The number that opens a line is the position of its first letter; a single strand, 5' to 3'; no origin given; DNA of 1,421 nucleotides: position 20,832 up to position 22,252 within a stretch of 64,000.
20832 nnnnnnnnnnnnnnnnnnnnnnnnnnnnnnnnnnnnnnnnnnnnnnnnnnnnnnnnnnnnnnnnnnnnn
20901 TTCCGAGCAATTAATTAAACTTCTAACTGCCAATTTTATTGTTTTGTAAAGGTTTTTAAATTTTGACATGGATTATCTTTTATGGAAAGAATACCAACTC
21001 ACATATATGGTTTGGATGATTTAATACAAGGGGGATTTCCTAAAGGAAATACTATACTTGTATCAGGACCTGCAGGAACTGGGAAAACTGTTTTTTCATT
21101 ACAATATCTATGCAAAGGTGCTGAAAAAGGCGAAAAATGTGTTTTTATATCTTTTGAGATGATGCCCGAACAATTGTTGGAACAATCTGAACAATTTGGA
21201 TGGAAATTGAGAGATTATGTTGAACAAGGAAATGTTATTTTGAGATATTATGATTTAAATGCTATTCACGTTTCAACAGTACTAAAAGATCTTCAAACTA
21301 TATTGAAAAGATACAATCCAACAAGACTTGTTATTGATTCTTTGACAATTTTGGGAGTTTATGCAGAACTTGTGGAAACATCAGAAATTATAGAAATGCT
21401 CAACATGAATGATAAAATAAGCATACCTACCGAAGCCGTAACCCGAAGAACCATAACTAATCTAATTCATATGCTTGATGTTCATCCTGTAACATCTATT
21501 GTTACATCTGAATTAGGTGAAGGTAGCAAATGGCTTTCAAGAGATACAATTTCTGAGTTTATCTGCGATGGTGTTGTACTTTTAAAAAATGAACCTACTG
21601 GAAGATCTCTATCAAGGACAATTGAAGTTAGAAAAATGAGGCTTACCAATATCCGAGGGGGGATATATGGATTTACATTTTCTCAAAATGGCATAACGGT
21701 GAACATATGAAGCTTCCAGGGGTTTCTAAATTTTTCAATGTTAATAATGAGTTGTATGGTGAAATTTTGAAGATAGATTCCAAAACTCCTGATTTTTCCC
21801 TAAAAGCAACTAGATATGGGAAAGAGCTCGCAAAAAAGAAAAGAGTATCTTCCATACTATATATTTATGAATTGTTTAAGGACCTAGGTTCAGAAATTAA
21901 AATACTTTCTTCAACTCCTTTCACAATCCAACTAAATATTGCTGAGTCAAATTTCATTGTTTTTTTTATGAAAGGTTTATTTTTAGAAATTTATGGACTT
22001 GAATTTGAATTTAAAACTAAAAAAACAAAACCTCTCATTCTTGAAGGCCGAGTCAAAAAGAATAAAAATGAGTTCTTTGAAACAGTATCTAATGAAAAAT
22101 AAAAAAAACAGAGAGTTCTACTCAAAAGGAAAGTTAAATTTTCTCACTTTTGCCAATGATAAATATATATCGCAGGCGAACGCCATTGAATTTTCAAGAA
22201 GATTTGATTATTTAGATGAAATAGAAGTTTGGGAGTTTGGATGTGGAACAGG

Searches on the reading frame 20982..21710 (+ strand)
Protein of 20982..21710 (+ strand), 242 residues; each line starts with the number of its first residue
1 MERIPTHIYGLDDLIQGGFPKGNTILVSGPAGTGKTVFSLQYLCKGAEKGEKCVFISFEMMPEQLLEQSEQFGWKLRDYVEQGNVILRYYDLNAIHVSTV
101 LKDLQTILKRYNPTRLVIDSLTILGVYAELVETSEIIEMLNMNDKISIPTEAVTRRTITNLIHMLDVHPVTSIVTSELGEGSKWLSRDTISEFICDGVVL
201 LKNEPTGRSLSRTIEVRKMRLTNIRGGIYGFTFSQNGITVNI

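Call 4: search_protein_families(library=pfam, proteins=[window:20982-21710:+], max_evalue=0.1)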
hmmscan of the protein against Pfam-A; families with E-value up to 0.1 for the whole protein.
window:20982-21710:+ (242 aa): 16 families
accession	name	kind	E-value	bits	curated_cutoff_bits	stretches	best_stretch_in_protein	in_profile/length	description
PF06745.19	ATPase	-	2.3e-53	181.4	26.6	1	4-240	1-226/231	KaiC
PF13481.12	AAA_25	-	1.7e-07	31.5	27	1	11-122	22-153/195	AAA domain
PF03796.21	DnaB_C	-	2e-06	27.8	27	1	4-67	2-65/255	DnaB-like helicase C terminal domain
PF00154.27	RecA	-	8e-06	25.9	27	1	4-59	33-89/262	recA bacterial DNA recombination protein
PF01695.23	IstB_IS21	-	6.6e-05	23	24.1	1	24-133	94-205/238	IstB-like ATP binding protein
PF00158.32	Sigma54_activat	-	0.00047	20.3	20.2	1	21-75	21-74/168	Sigma-54 interaction domain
PF07088.17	GvpD_P-loop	-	0.0021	18.4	24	1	21-58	9-45/189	GvpD gas vesicle protein, P-loop domain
PF14516.12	AAA_35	-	0.0026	17.1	27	1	21-72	30-81/331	AAA-like domain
PF13479.12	AAA_24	-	0.0071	16.6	27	1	22-60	2-32/195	AAA domain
PF12775.13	AAA_7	-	0.0099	15.9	25.8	1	21-60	32-71/181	P-loop containing dynein motor region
PF25199.1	nSTAND_NTPase5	-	0.011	16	34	1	21-55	40-75/145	Novel STAND NTPase 5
PF20720.3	nSTAND3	-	0.017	15.3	27.2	1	22-57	17-52/155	Novel STAND NTPase 3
PF13173.12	AAA_14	-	0.025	15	27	1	23-70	3-49/129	AAA domain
PF13191.12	AAA_16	-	0.03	15.2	32.6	1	22-39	24-41/167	AAA ATPase domain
PF09848.15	SLFN-g3_helicase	-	0.068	12.9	24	1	24-53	3-34/354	Schlafen group 3, DNA/RNA helicase domain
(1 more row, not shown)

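Call 9: search_protein_families(library=ncbifam, proteins=[window:20982-21710:+], max_evalue=0.01)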
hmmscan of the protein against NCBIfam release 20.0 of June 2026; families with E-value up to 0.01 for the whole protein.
window:20982-21710:+ (242 aa): 21 families
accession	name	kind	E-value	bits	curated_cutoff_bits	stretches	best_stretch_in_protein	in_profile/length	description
NF006799.0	PRK09302.1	equivalog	7.4e-42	143.6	408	1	2-240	11-238/515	circadian clock protein KaiC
TIGR03880.1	KaiC_arch_3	hypoth_equivalog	7.9e-39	133.5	249.45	2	8-125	2-120/224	KaiC domain-containing protein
TIGR02655.1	circ_KaiC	equivalog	2.1e-33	115.7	546.25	1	3-240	2-228/484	circadian clock protein KaiC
TIGR03877.1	thermo_KaiC_1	hypoth_equivalog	8e-28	97.5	307.25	1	1-241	1-233/238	KaiC domain-containing protein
TIGR03881.1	KaiC_arch_4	hypoth_equivalog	5.2e-25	88.5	247.8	1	2-231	1-218/231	KaiC domain-containing protein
NF004723.0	PRK06067.1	subfamily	2e-14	53.7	194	1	7-141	19-155/243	flagellar accessory protein FlaH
NF052589.1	ArlH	equivalog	6e-11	42.5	215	1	11-232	9-214/229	archaellum protein ArlH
TIGR03878.1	thermo_KaiC_2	hypoth_equivalog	3.7e-09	36.3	232.2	1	17-130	31-149/259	KaiC domain-containing protein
TIGR00665.1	DnaB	equivalog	1e-07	31.2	385.25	1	4-67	178-241/435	replicative DNA helicase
TIGR02237.1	recomb_radB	equivalog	3.1e-07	30.5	172.4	1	11-124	1-109/210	DNA repair and recombination protein RadB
TIGR03600.1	phage_DnaB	exception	4.4e-07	29.2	498.65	1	4-69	177-242/421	phage replicative helicase, DnaB family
NF004629.0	PRK05973.1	equivalog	5.2e-07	28.9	156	1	19-124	61-159/237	DNA helicase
TIGR00416.1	sms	equivalog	1.1e-06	27.7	403.05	1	3-124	75-182/454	DNA repair protein RadA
NF006861.0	PRK09361.1-1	equivalog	1.2e-05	24.9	278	1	2-68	3-69/235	DNA repair and recombination protein RadB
NF006320.0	PRK08533.1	equivalog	1.3e-05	24.9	215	1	11-124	13-129/230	flagellar accessory protein FlaH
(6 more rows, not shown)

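Call 13: search_protein_families(library=padloc, proteins=[window:20982-21710:+], max_evalue=0.01)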
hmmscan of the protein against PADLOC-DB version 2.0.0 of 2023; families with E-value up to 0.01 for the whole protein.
window:20982-21710:+ (242 aa): 3 families
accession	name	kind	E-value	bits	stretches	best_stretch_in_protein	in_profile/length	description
PDLC04140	mad8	-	3.9e-06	24.6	1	18-90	23-74/314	mads_8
PDLC02372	Nhi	-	0.0027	14.4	1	22-91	199-265/470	-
PDLC02350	AbiO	-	0.008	13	1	22-84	192-253/468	AbiO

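Call 14: search_protein_families(library=phrogs, proteins=[window:20982-21710:+], max_evalue=0.01)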
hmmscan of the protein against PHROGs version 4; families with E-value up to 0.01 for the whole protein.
window:20982-21710:+ (242 aa): 8 families
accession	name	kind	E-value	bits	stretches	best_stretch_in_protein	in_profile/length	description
phrog_19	-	DNA, RNA and nucleotide metabolism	1.4e-15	58.2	1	3-124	334-469/621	DnaB-like replicative helicase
phrog_97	-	other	1.3e-10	42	1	2-123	48-175/506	UvsX-like recombinase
phrog_239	-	DNA, RNA and nucleotide metabolism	3.6e-10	40.4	1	3-128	338-484/801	DNA primase/helicase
phrog_6891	-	other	3.9e-07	31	1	10-126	30-135/310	ATPase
phrog_8337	-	DNA, RNA and nucleotide metabolism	1.2e-06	29.2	1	2-60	48-108/273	DNA repair protein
phrog_243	-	DNA, RNA and nucleotide metabolism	0.002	18.1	1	17-67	30-77/273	DnaB-like replicative helicase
phrog_3757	-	unknown function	0.0042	17.5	1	12-39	116-143/367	-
phrog_170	-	other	0.0053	17.2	1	21-50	89-118/323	PhoH-like phosphate starvation-inducible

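Call 20: search_solved_structures(query=window:20982-21710:+, max_evalue=0.00001)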
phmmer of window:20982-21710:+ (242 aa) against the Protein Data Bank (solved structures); distinct sequences matched with E-value up to 0.00001: 47.
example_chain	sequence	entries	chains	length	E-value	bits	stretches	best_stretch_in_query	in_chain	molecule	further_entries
8zn5_B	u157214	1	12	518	2.3e-46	161.6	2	2-235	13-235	KaiC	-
5jwq_A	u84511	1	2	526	5.1e-44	153.9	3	2-124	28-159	Circadian clock protein kinase KaiC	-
8zn6_F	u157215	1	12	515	6.4e-44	153.6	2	2-240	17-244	KaiC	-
7dy1_A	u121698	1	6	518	6.5e-44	153.6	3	2-124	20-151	Circadian clock protein kinase KaiC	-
4o0m_A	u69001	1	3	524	6.7e-44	153.5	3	2-124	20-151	Circadian clock protein kinase KaiC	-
8jon_A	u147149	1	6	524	2.9e-43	151.4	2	2-240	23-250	Circadian clock oscillator protein KaiC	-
8zn7_D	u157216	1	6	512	6.6e-42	147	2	2-240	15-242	KaiC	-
7x1z_A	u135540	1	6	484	2.9e-40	141.6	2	4-240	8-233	Circadian clock oscillator protein KaiC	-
7s65_A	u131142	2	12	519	4e-40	141.2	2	4-240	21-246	Circadian clock protein kinase KaiC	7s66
3s1a_A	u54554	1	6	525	4.6e-40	141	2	4-240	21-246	Circadian clock protein kinase kaiC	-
9ofh_A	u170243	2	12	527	4.7e-40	141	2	4-240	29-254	Circadian clock oscillator protein KaiC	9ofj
7dyi_A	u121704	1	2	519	4.9e-40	140.9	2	4-240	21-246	Circadian clock protein kinase KaiC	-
7x1y_A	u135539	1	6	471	6.7e-40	140.5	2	4-240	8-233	Circadian clock oscillator protein KaiC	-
7wdc_A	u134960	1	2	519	7.1e-40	140.4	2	4-240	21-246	Circadian clock protein kinase KaiC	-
3k0c_A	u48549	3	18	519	7.6e-40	140.3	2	4-240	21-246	Circadian clock protein kinase KaiC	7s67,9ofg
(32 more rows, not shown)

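Call 24: find_related_loci(query=window:20982-21710:+, collection=genome_contigs, flank=10000)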
Query window:20982-21710:+ (242 aa) in genome_contigs; peptide patterns used: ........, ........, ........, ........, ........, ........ (x = any residue, [..] = any of these).
52 stretches matched a pattern; 18 encode a relative of the query (tblastn E <= 1e-3); 18 distinct loci.
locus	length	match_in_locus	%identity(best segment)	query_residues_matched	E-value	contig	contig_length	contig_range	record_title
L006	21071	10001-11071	30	1-240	1e-24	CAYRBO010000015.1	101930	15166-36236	MAG TPA_asm: uncultured Anaerolinea sp. isolate binchicken_co135_89 genome assembly, contig: NODE_462_length_101930_cov_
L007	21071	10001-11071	31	1-240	2e-20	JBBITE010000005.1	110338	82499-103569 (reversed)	MAG: Anaerolineae bacterium isolate RVF170221_bin_39 NODE_215_length_110338_cov_14.727891, whole genome shotgun sequence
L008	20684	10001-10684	28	1-235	1e-16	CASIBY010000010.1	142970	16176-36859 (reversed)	MAG: Candidatus Poseidoniaceae archaeon isolate FRAM_WSC20_S10_BML_bin_60_1 genome assembly, contig: FRAM_WSC20_S10_BML_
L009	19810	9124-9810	28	1-236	1e-16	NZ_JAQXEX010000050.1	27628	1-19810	MAG: Poseidonia sp. isolate cluster2-bin.125 k141_3267368, whole genome shotgun sequence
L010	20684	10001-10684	28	1-235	2e-16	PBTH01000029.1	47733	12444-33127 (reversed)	MAG: Methanobacteriota archaeon isolate NP65 MHASMcontig_29449, whole genome shotgun sequence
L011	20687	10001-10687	27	1-236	3e-16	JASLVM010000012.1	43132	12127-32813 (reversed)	MAG: Poseidonia sp. isolate ETNP17_MAG_14 NODE_12_length_43132_cov_10.467031, whole genome shotgun sequence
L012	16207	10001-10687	28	1-236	5e-16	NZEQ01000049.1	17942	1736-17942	MAG: Verrucomicrobiales bacterium isolate ARS100 8056, whole genome shotgun sequence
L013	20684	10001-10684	27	1-235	6e-16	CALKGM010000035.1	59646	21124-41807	MAG: Candidatus Poseidoniaceae archaeon isolate S4_Bin_METABAT__164_1 genome assembly, contig: c_000000259205, whole gen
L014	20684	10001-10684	27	1-235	6e-16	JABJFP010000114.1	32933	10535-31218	MAG: Methanobacteriota archaeon isolate SI074_bin128 k141_785365, whole genome shotgun sequence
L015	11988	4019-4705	27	1-236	1e-15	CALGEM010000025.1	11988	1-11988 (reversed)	MAG TPA_asm: uncultured euryarchaeote isolate ERR599053_bin.127_CONCOCT_v1.1_MAG genome assembly, contig: ERZ840905.7510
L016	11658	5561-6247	27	1-236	1e-15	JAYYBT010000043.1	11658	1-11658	MAG: Thermoplasmatota archaeon isolate XS_MAG27 XS_MAG27_0043, whole genome shotgun sequence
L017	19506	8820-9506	27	1-236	1e-15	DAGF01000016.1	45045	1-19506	MAG TPA_asm: Euryarchaeota archaeon UBA549 UBA549_contig_1288, whole genome shotgun sequence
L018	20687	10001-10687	27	1-236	1e-15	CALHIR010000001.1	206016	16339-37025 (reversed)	MAG: Candidatus Poseidoniaceae archaeon isolate S1_Bin_MAXBIN__140_1 genome assembly, contig: c_000001811744, whole geno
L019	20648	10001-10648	27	1-223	2e-15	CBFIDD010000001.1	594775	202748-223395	MAG: Poseidonia sp. isolate Co_bin_387_strict genome assembly, contig: Co_bin_387_strict_c1, whole genome shotgun sequen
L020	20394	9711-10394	26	1-235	3e-14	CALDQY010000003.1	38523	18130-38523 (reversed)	MAG TPA_asm: uncultured Rhodobiaceae bacterium isolate ERR599054_bin.37_CONCOCT_v1.1_MAG genome assembly, contig: ERZ840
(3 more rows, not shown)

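Call 41: list_cluster_members(proteins=[window:20982-21710:+, window:21707-22102:+, window:22092-23006:+, window:23038-23655:+, window:25607-28078:-, window:11692-13254:+, window:52975-54723:+])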
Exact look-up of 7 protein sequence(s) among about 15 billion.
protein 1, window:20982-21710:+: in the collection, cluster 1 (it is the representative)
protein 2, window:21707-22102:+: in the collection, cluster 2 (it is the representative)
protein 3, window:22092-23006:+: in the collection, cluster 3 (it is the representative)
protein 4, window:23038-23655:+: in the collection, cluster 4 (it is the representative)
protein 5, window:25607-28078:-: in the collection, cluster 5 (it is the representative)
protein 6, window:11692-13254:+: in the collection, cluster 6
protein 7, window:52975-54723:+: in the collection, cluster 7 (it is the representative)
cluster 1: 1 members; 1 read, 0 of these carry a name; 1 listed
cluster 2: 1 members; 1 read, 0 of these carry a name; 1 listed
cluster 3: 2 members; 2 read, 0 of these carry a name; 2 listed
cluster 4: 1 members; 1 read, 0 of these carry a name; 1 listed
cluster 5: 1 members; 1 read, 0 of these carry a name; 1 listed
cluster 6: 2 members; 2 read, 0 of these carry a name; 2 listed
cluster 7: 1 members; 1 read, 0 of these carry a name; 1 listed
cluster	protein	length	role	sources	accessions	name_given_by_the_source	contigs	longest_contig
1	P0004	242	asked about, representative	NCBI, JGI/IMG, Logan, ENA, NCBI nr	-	-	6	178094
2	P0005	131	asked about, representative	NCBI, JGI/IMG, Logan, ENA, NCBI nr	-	-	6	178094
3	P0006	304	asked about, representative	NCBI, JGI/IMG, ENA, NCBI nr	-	-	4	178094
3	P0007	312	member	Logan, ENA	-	-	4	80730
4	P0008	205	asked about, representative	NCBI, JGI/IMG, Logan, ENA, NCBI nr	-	-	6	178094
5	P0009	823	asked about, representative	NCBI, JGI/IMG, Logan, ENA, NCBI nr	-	-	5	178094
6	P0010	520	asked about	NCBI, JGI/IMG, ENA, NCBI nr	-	-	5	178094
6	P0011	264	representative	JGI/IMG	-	-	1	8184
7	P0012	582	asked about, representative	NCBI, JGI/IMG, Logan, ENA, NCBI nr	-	-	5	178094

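Call 57: find_related_loci(query=A1, collection=metagenome_contigs, flank=10000)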
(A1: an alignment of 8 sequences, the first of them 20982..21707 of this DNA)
Query A1 (242 aa) in metagenome_contigs; peptide patterns used: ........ (x = any residue, [..] = any of these).
34 stretches matched a pattern; 21 encode a relative of the query (tblastn E <= 1e-3); 21 distinct loci.
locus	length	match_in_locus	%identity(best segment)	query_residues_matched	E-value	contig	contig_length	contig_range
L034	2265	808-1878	30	1-240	9e-26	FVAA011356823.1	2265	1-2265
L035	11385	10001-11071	31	1-240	3e-25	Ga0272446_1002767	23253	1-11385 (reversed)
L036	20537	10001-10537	36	1-199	2e-17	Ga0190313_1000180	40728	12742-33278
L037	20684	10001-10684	28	1-235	9e-17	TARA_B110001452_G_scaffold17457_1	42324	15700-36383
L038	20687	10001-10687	28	1-236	1e-16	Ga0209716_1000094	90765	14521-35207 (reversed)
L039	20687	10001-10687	28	1-236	1e-16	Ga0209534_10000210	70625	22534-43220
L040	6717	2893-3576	28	1-235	1e-16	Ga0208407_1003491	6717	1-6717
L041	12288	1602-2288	28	1-236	1e-16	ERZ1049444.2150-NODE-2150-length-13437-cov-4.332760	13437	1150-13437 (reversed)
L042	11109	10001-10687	27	1-236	2e-16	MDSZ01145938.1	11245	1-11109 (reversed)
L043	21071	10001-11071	30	1-240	2e-21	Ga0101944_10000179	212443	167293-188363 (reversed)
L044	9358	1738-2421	27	1-235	4e-16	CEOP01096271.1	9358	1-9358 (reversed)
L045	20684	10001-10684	27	1-235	5e-16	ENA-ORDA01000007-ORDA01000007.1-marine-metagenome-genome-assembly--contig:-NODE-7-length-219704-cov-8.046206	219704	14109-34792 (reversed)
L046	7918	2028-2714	27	1-236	1e-15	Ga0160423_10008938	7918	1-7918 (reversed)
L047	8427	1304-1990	27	1-236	1e-15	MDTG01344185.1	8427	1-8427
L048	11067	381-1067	27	1-236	1e-15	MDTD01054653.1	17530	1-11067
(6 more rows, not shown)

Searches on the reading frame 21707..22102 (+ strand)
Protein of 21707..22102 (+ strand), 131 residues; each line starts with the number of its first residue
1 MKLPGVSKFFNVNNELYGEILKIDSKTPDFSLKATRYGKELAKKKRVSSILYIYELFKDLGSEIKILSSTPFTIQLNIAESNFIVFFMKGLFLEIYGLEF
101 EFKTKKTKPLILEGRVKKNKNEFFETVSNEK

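Call 4: search_protein_families(library=pfam, proteins=[window:21707-22102:+], max_evalue=0.1)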
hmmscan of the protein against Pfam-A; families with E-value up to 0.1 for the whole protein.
window:21707-22102:+ (131 aa): 0 families

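Call 9: search_protein_families(library=ncbifam, proteins=[window:21707-22102:+], max_evalue=0.01)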
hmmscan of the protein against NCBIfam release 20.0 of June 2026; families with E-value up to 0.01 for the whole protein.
window:21707-22102:+ (131 aa): 0 families

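Call 13: search_protein_families(library=padloc, proteins=[window:21707-22102:+], max_evalue=0.01)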
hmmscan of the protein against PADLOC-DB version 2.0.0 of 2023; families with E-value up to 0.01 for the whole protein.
window:21707-22102:+ (131 aa): 0 families

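Call 14: search_protein_families(library=phrogs, proteins=[window:21707-22102:+], max_evalue=0.01)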
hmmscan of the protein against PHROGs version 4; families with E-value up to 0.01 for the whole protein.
window:21707-22102:+ (131 aa): 0 families

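Call 65: predict_structure(protein=window:21707-22099:+)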
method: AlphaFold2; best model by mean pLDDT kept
length: 131 residues; sequences in the alignment: 1
mean_pLDDT: 47.7   pTM: 0.41
mean pLDDT of the five models: 47.7, 46.5, 42.2, 37.6, 35.9
residues with pLDDT >= 90: 0; 70-90: 0; 50-70: 65; < 50: 66
segments of 3 or more residues with pLDDT < 50: 1-49, 118-131
pLDDT, mean of each block of 10 residues (from residue 1): 30 33 37 34 39 61 57 62 64 53 60 55 36 31
secondary structure, 60 per line:
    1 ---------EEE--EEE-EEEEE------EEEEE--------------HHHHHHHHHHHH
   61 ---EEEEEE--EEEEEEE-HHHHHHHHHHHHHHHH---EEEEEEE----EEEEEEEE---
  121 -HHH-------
elements in order: E10-12 E15-17 E19-23 E30-34 H49-60 E64-69 E72-78 H80-95 E99-105 E110-117

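Call 67: fold_search(model_id=the predicted structure, library=pdb)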
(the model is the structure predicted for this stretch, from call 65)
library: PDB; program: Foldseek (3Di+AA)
matches with E <= 10: 707; with E <= 0.001: 0
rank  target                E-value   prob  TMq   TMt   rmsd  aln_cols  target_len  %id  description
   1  9dcx                  5.8e-02  1.00  0.41  0.23   2.8        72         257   17  Crystal Structure of designed allosteric facilitated dissociation switch AS1 (released 2025-08-20)
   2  7mwr_B                6.2e-02  1.00  0.42  0.24   2.7        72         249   11  Structure of De Novo designed beta sheet heterodimer LHD101A53/B4 (released 2022-01-19)
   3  6mrs                  7.7e-02  1.00  0.41  0.63   2.8        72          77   11  De novo designed protein Peak6 (released 2019-06-12)
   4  9drl_A                1.1e-01  0.98  0.38  0.12   3.1        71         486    7  Cryo-EM structure of the T33-549 tetrahedral cage (released 2025-08-06)
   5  9dcy_A                1.2e-01  0.99  0.42  0.23   2.8        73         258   18  Crystal Structure of Designed allosteric facilitated dissociation switch AS1 in complex state HE (released 2025-08-20)
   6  9dd0_C                1.2e-01  0.99  0.41  0.23   2.8        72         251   17  Designed allosteric facilitated dissociation switch AS1 in complex state TH with methylated lysines, crystal #2 (released 2025-08-20)
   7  8ure_A                1.2e-01  0.96  0.39  0.14   4.6        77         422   13  CryoEM Structure of Allosterically Switchable De Novo Protein sr312, in Open State with Effector Peptide (released 2024-08-14)
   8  9dd3_A                1.3e-01  0.99  0.43  0.23   2.7        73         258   18  Crystal Structure of Designed allosteric facilitated dissociation switch AS5 in complex state HE (released 2025-08-20)
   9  9dcz_D                1.4e-01  0.99  0.41  0.43   2.8        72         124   10  Designed allosteric facilitated dissociation switch AS1 in complex state TH with methylated lysines, crystal #1 (released 2025-08-20)
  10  9dd4_A                1.7e-01  0.99  0.42  0.44   2.7        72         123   11  Crystal Structure of Designed facilitated dissociation target LHD101An1: LHD101A with an N-terminal extension (released 2025-08-20)
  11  7tj1_D                1.7e-01  0.18  0.22  0.22  13.9       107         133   11  Crystal Structure of the Putative Fluoride Ion Transporter CrcB Bab1_1389 from Brucella abortus (released 2022-01-26)
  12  9dd0_B                1.8e-01  0.94  0.39  0.41   4.2        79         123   11  Designed allosteric facilitated dissociation switch AS1 in complex state TH with methylated lysines, crystal #2 (released 2025-08-20)
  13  9dd0_D                1.9e-01  0.95  0.38  0.41   3.3        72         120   11  Designed allosteric facilitated dissociation switch AS1 in complex state TH with methylated lysines, crystal #2 (released 2025-08-20)
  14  5v7k                  1.9e-01  0.07  0.15  0.10  17.9       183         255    9  PCNA mutant D41A/D42A Protein Defective in Gene Silencing (released 2018-03-14)
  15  4wfu                  2.1e-01  0.08  0.16  0.14  15.8       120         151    8  Bovine allergen Bos d 2 in the trigonal space group P3221. (released 2015-09-16)
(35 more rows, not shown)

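Call 71: search_protein_families(library=pfam, proteins=[window:21707-22099:+], max_evalue=1)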
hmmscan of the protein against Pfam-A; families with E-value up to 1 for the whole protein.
window:21707-22099:+ (131 aa): 0 families
